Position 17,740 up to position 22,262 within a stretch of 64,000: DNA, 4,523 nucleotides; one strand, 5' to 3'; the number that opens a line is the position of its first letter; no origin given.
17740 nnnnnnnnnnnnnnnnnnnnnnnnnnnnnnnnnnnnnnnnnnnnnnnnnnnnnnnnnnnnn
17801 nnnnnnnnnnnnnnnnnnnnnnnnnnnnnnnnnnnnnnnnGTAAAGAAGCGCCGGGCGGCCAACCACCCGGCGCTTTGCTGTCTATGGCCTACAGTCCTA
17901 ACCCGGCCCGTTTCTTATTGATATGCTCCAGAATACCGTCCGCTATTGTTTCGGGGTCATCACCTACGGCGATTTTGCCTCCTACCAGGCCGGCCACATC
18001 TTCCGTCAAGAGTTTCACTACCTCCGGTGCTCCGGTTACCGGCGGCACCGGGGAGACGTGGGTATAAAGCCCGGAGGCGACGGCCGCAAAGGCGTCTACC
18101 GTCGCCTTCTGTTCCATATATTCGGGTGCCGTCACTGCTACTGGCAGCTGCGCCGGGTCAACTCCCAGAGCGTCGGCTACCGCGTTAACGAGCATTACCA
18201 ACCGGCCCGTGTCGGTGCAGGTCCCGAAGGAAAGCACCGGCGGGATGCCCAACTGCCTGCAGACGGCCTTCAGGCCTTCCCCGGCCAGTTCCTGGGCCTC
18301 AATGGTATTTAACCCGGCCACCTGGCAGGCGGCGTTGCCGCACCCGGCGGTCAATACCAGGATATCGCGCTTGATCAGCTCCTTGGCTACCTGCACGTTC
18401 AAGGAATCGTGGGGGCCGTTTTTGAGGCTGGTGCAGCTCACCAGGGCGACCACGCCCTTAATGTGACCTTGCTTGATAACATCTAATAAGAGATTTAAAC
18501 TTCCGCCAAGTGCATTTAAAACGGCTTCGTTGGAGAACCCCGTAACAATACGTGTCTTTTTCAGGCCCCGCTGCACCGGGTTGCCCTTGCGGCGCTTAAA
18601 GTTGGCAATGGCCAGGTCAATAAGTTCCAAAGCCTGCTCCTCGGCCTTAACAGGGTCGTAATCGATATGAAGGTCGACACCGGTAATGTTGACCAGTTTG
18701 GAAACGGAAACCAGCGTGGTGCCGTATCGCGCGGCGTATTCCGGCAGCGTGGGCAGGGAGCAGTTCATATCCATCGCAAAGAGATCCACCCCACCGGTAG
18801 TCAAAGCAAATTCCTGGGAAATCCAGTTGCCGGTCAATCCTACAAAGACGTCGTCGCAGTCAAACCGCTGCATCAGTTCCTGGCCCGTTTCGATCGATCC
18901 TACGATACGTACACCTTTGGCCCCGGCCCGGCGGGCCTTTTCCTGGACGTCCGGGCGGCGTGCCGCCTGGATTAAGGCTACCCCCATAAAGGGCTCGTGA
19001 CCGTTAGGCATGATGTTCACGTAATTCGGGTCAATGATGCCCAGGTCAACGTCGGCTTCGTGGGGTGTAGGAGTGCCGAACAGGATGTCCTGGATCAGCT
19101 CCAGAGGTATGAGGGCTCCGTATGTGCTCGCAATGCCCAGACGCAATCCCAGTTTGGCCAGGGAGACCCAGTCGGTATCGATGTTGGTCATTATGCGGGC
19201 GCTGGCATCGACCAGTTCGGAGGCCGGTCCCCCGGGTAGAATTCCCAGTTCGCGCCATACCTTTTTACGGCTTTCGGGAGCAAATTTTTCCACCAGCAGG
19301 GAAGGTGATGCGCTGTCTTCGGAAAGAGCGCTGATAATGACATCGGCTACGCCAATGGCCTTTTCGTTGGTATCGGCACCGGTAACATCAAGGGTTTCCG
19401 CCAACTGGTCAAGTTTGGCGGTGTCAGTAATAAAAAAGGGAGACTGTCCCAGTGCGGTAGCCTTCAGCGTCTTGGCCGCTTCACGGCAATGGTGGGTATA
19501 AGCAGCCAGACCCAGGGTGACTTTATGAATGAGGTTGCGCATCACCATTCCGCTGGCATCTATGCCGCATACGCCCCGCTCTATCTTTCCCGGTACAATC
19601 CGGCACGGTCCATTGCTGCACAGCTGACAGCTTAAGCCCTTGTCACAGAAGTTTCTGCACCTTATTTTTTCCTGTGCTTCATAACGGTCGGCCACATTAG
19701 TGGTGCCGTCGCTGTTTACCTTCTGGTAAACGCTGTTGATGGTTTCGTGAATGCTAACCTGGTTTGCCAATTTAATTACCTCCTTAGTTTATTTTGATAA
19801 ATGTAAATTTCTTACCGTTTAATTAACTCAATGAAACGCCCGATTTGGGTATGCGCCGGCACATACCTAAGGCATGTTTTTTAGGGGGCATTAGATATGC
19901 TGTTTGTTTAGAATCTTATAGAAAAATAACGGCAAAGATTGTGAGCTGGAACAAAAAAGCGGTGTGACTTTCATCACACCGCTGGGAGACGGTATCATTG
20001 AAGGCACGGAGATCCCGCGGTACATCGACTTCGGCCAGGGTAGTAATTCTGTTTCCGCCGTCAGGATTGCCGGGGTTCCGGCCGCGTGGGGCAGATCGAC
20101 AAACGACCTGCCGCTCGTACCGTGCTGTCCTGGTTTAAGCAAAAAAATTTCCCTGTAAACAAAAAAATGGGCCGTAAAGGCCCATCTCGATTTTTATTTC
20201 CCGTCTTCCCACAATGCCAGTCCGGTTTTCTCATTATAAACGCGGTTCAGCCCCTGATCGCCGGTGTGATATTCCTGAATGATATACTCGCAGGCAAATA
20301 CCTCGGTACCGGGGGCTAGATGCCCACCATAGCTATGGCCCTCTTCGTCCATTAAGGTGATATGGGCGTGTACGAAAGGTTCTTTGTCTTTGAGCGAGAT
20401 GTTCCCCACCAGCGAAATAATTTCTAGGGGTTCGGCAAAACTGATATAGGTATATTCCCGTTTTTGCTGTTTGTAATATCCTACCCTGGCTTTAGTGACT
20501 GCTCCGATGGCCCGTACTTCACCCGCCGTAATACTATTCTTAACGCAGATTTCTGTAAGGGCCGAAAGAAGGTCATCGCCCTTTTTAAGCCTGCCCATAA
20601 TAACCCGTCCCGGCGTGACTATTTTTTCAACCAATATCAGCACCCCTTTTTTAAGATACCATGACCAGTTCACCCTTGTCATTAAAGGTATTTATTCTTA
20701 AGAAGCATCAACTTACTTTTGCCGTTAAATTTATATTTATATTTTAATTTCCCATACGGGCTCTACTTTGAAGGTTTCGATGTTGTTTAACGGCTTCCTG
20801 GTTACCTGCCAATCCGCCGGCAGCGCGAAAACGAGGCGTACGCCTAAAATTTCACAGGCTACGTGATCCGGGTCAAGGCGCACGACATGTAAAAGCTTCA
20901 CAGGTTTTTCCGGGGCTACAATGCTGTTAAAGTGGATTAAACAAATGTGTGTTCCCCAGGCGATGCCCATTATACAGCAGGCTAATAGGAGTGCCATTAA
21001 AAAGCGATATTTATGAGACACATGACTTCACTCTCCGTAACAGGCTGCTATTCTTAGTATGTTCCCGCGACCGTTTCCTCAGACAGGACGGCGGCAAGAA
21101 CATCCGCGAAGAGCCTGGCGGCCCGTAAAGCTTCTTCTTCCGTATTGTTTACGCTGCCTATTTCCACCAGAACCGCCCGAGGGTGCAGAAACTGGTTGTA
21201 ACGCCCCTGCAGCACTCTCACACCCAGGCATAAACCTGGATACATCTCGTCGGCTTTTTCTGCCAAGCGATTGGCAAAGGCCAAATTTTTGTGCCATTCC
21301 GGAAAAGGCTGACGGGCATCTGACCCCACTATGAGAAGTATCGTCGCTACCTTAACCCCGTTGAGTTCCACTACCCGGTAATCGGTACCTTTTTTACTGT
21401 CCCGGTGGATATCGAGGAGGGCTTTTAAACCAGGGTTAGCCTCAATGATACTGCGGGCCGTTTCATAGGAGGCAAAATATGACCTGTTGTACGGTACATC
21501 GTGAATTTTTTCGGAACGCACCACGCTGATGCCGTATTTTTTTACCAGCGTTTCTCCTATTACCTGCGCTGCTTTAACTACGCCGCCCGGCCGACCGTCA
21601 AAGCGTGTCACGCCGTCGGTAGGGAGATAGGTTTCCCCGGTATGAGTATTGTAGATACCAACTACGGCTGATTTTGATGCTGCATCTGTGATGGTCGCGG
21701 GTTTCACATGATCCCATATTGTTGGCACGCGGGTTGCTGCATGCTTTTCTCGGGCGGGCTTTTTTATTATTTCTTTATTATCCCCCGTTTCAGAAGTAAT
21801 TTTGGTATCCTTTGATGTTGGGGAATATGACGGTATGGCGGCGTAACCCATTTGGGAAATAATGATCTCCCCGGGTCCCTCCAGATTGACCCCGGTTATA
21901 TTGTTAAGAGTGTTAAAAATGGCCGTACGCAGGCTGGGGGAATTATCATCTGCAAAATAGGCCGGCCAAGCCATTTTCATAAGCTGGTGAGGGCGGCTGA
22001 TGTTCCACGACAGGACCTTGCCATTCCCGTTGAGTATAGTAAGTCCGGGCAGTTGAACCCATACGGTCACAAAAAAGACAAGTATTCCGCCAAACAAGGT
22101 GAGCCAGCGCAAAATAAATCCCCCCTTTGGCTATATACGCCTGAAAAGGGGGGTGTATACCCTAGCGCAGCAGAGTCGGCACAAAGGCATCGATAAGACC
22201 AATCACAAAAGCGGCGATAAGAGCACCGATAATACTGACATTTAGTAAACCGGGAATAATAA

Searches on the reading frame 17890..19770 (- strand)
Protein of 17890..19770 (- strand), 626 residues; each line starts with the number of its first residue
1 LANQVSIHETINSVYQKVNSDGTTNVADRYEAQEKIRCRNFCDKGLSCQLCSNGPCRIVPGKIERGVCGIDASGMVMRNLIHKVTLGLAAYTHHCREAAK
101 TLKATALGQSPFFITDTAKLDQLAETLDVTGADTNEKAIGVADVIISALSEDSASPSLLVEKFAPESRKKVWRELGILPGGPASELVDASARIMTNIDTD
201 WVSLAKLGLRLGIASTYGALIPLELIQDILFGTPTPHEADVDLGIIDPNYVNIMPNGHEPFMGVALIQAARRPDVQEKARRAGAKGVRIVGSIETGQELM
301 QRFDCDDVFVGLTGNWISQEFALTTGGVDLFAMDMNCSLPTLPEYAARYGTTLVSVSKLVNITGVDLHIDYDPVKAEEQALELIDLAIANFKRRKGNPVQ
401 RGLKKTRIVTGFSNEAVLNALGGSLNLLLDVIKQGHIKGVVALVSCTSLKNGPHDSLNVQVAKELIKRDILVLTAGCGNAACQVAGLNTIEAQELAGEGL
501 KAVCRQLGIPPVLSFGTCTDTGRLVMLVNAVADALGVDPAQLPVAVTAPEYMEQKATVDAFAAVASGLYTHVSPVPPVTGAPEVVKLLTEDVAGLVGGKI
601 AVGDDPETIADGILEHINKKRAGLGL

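Call 19: search_protein_families(library=ncbifam, proteins=[window:17890-19770:-], max_evalue=0.00001)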
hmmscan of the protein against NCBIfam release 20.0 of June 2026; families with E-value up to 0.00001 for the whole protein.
window:17890-19770:- (626 aa): 4 families
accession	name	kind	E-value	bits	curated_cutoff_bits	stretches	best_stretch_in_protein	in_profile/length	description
TIGR01702.1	CO_DH_cata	equivalog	3.4e-239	795.2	478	1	6-626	1-621/621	anaerobic carbon-monoxide dehydrogenase catalytic subunit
TIGR01703.1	hybrid_clust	equivalog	6.5e-17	61.2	360.8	1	314-591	270-505/522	hydroxylamine reductase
NF003658.0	PRK05290.1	equivalog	1.9e-14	53.2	367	1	316-591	288-527/546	hydroxylamine reductase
TIGR00314.1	cdhA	equivalog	9.2e-10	36.9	781.3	0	47-104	65-120/784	CO dehydrogenase/acetyl-CoA synthase complex subunit alpha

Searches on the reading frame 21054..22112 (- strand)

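Call 28: search_protein_families(library=ncbifam, proteins=[window:21054-22112:-], max_evalue=1e-8)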
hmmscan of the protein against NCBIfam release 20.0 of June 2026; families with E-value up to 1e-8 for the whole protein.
window:21054-22112:- (352 aa): 1 family
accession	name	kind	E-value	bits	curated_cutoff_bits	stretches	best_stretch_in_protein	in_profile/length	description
TIGR02867.1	spore_II_P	subfamily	3.7e-48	164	123.15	1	151-343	1-195/196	stage II sporulation protein P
